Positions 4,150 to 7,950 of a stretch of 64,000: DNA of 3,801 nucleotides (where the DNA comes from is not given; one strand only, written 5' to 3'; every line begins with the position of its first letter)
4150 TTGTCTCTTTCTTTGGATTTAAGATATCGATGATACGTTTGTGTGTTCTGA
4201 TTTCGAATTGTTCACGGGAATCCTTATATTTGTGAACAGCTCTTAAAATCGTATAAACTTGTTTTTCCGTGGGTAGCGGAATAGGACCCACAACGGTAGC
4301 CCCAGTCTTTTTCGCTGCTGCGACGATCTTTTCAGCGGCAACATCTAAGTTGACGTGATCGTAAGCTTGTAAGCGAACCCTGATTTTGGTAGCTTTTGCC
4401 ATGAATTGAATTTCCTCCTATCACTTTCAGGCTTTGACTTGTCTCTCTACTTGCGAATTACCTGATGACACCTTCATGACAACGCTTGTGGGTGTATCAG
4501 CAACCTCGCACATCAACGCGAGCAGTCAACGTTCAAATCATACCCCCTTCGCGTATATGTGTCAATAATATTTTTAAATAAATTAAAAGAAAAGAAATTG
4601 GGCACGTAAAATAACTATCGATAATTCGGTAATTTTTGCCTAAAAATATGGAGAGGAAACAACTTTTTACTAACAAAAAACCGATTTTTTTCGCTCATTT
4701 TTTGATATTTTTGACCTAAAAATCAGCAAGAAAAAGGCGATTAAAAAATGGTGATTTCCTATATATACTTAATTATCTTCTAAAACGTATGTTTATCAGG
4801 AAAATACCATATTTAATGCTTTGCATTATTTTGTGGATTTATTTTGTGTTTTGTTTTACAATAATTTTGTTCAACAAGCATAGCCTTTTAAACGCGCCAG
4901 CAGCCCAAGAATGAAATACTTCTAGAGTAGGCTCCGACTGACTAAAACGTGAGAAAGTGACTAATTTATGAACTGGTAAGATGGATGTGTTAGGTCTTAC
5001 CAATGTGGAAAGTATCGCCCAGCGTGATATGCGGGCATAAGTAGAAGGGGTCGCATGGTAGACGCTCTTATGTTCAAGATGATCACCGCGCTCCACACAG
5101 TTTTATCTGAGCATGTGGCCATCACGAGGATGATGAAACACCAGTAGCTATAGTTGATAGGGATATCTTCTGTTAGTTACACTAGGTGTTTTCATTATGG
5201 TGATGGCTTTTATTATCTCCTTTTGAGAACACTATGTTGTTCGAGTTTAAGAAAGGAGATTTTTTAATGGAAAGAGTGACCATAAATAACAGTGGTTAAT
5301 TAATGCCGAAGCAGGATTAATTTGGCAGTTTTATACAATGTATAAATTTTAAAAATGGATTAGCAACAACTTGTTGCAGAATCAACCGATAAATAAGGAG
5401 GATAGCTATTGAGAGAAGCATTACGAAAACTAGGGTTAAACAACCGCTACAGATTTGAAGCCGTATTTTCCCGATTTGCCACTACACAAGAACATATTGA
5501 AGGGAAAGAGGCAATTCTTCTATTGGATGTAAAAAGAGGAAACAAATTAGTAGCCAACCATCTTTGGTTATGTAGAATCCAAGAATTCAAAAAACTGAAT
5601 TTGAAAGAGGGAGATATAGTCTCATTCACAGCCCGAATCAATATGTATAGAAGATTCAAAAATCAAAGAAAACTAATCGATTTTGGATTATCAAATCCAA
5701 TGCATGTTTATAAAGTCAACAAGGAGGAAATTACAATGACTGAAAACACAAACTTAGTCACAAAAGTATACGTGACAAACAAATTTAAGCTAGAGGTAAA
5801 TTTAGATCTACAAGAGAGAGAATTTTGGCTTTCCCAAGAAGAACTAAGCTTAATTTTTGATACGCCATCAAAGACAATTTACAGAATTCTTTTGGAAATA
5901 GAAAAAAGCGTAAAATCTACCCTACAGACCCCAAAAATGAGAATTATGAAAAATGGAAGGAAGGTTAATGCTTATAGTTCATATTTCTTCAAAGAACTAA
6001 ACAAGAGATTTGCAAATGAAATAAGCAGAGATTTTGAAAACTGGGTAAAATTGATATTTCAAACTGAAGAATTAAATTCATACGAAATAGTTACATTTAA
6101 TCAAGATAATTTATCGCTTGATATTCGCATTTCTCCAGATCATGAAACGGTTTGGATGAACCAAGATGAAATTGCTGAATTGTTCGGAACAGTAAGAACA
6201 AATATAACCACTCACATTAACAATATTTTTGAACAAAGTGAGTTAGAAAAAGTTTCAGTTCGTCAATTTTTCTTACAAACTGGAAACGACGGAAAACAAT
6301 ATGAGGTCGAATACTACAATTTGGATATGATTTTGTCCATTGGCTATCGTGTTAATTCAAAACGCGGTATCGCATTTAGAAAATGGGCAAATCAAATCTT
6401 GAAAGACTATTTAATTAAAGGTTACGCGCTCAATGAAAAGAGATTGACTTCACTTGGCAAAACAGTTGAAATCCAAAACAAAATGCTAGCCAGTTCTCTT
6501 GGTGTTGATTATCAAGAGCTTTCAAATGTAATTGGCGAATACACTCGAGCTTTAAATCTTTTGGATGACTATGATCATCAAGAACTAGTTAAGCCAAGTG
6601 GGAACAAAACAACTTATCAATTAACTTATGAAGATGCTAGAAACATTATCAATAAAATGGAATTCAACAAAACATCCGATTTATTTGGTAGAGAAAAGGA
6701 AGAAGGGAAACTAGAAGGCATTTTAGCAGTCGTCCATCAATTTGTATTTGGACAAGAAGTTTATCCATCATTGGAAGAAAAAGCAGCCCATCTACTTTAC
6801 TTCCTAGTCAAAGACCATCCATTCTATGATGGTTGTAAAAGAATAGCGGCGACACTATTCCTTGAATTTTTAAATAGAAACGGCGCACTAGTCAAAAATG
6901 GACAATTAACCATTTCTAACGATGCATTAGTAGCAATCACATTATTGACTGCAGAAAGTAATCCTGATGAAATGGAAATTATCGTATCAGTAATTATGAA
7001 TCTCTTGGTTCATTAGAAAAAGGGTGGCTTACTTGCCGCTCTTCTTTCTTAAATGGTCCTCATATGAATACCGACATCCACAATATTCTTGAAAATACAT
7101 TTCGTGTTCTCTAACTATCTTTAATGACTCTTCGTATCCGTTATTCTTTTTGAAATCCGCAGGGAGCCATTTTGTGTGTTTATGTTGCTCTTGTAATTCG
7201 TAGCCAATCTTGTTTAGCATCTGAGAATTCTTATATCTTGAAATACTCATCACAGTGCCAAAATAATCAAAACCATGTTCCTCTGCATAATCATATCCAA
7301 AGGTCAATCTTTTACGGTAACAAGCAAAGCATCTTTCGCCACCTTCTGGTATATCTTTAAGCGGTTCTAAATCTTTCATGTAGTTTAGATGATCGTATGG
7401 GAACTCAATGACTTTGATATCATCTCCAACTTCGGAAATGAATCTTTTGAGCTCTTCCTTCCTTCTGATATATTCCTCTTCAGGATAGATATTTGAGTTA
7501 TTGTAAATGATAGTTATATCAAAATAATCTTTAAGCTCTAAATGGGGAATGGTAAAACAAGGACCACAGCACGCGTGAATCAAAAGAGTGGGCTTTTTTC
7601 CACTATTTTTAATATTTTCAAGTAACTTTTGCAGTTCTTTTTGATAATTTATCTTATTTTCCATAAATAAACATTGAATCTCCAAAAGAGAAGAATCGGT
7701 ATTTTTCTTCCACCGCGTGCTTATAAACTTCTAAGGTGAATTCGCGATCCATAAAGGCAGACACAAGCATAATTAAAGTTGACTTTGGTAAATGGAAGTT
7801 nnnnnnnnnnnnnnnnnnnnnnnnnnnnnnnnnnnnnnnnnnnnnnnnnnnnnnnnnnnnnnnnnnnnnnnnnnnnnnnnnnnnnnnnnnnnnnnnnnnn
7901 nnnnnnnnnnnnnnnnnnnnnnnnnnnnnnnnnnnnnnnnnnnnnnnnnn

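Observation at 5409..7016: RhuM-Fic/Doc fusion with a non-canonical active-site motif (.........) and a duplicated N-terminal RhuM module, placed divergently from the S10 promoter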

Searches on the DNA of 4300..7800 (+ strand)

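Call 6: search_rna_families(source=window, start=4300, end=7800, threshold=gathering)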
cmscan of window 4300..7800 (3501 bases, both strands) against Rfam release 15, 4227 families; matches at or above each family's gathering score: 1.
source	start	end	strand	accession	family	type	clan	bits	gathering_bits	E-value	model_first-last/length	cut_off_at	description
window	5087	5189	+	RF02941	COG3943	Gene; sRNA;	-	89.8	71.8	2.4e-16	1-108/108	no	COG3943 RNA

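Call 13: search_rna_families(source=window, start=4400, end=5800, threshold=evalue, max_evalue=1, show_alignments=2)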
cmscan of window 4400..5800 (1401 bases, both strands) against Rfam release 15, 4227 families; matches with E-value up to 1: 4.
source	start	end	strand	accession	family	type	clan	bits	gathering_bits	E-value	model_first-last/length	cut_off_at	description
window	5087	5189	+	RF02941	COG3943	Gene; sRNA;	-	89.8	71.8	9.8e-17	1-108/108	no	COG3943 RNA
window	4672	4753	-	RF01859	Phe_leader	Cis-reg; leader;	-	21.7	55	0.88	1-125/125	no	Phenylalanine leader peptide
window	4685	4747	+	RF00817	mir-80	Gene; miRNA;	-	19.2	68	0.55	1-89/89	no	mir-80 microRNA precursor family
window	4434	4524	-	RF03136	S10-Clostridia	Cis-reg; leader;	-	18.4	35.1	0.64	1-81/81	no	S10-Clostridia ribosomal protein leader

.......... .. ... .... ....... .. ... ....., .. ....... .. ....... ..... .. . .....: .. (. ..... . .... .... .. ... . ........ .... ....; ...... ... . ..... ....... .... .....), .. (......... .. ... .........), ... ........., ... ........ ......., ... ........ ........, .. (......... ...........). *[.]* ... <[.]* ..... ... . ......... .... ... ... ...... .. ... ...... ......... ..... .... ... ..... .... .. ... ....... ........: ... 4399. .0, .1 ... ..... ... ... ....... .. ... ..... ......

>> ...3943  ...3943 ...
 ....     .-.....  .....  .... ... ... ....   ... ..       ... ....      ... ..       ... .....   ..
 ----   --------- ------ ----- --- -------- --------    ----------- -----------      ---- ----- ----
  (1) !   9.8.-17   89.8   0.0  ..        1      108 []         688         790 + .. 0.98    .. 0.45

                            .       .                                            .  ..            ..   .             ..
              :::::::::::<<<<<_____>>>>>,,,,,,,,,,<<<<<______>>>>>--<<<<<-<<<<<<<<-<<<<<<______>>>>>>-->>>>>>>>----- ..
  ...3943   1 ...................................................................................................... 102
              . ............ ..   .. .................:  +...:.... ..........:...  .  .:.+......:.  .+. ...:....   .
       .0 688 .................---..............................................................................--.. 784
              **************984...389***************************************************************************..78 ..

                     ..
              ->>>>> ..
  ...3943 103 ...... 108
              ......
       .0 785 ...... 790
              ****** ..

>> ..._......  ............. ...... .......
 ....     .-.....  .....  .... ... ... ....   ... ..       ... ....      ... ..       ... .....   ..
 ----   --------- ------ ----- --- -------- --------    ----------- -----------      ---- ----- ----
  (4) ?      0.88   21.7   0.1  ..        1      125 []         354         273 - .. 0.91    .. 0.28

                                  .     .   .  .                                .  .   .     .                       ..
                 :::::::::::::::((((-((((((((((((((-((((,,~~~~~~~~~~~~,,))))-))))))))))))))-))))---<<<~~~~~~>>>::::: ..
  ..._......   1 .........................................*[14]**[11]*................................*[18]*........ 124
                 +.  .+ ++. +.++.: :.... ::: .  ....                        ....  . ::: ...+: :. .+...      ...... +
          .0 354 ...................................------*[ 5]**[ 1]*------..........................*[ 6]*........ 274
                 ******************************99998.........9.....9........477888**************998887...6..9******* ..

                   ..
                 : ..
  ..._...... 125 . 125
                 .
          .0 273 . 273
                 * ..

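Call 20: search_rna_families(sources=[L001, L002], threshold=gathering)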
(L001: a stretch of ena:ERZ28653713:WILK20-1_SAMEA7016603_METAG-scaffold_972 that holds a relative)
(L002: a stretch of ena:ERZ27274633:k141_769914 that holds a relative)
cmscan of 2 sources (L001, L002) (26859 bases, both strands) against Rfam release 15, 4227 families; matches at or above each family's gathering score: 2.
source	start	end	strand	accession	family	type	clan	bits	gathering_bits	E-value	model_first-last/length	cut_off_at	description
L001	5485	5595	+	RF02941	COG3943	Gene; sRNA;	-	93.9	71.8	2.2e-16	1-108/108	no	COG3943 RNA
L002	5358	5455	+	RF02941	COG3943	Gene; sRNA;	-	82.5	71.8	8.5e-14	1-108/108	no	COG3943 RNA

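Call 34: search_rna_families(sources=[L003, L004, L005, L006, L007, L008, L009, L019, L035, L036, L044, L059, L040, L046], threshold=gathering)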
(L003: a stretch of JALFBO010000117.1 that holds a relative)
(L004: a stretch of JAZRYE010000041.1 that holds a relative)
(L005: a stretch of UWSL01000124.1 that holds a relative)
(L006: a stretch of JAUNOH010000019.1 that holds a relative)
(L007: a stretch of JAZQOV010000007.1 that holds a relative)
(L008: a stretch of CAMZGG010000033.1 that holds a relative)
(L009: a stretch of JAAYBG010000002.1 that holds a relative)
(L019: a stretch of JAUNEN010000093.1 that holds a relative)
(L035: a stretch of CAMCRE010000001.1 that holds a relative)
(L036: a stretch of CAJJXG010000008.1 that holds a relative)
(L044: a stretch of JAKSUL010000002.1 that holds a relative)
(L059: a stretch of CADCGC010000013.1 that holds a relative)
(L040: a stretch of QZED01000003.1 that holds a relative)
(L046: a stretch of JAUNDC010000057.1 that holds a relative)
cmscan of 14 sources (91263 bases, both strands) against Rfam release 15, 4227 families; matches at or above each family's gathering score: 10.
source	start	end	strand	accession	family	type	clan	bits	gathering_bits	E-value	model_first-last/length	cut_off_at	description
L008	3824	3932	+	RF02941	COG3943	Gene; sRNA;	-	106.1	71.8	1.3e-18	1-108/108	no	COG3943 RNA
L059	3838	3942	+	RF02941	COG3943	Gene; sRNA;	-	104.2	71.8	3.3e-18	1-108/108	no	COG3943 RNA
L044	3825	3931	+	RF02941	COG3943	Gene; sRNA;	-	94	71.8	7.3e-16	1-108/108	no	COG3943 RNA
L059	4990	5060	-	RF00005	tRNA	Gene; tRNA;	CL00001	75.3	29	1.6e-14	1-71/71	no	tRNA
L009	32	102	+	RF00005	tRNA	Gene; tRNA;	CL00001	67.9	29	1.7e-12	1-71/71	no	tRNA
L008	5006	5079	-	RF00005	tRNA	Gene; tRNA;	CL00001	67.5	29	2.2e-12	1-71/71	no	tRNA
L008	5210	5282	-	RF00005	tRNA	Gene; tRNA;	CL00001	63.1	29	3.6e-11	1-71/71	no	tRNA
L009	115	187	+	RF00005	tRNA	Gene; tRNA;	CL00001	63.1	29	3.5e-11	1-71/71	no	tRNA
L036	28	109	+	RF00005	tRNA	Gene; tRNA;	CL00001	59.9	29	2.6e-10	1-71/71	no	tRNA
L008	5087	5160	-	RF00005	tRNA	Gene; tRNA;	CL00001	59.5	29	3.5e-10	1-71/71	no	tRNA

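Call 70: search_rna_families(sources=[L083, L085, L086, L088, L089, L091, L004, L007], threshold=gathering)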
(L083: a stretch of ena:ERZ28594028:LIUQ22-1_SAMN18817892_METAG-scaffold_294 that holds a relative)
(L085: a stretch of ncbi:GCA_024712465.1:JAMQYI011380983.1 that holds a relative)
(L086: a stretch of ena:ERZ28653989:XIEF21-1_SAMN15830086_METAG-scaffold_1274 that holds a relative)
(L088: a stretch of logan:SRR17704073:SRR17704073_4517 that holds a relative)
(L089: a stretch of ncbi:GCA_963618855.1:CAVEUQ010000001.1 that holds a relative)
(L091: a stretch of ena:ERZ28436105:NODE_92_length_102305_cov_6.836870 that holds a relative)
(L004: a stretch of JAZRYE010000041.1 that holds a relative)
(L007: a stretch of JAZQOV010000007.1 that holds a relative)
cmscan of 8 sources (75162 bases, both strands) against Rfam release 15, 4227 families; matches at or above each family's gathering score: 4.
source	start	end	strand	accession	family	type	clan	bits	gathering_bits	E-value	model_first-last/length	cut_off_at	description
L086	2958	3070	+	RF02941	COG3943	Gene; sRNA;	-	91.1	71.8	2.7e-15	1-108/108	no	COG3943 RNA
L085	2877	2990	+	RF02941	COG3943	Gene; sRNA;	-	86.2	71.8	3.5e-14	1-108/108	no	COG3943 RNA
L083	3746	3844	+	RF02941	COG3943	Gene; sRNA;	-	82.5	71.8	2.4e-13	1-108/108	no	COG3943 RNA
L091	6627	6697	-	RF00005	tRNA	Gene; tRNA;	CL00001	76.5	29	6e-15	1-71/71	no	tRNA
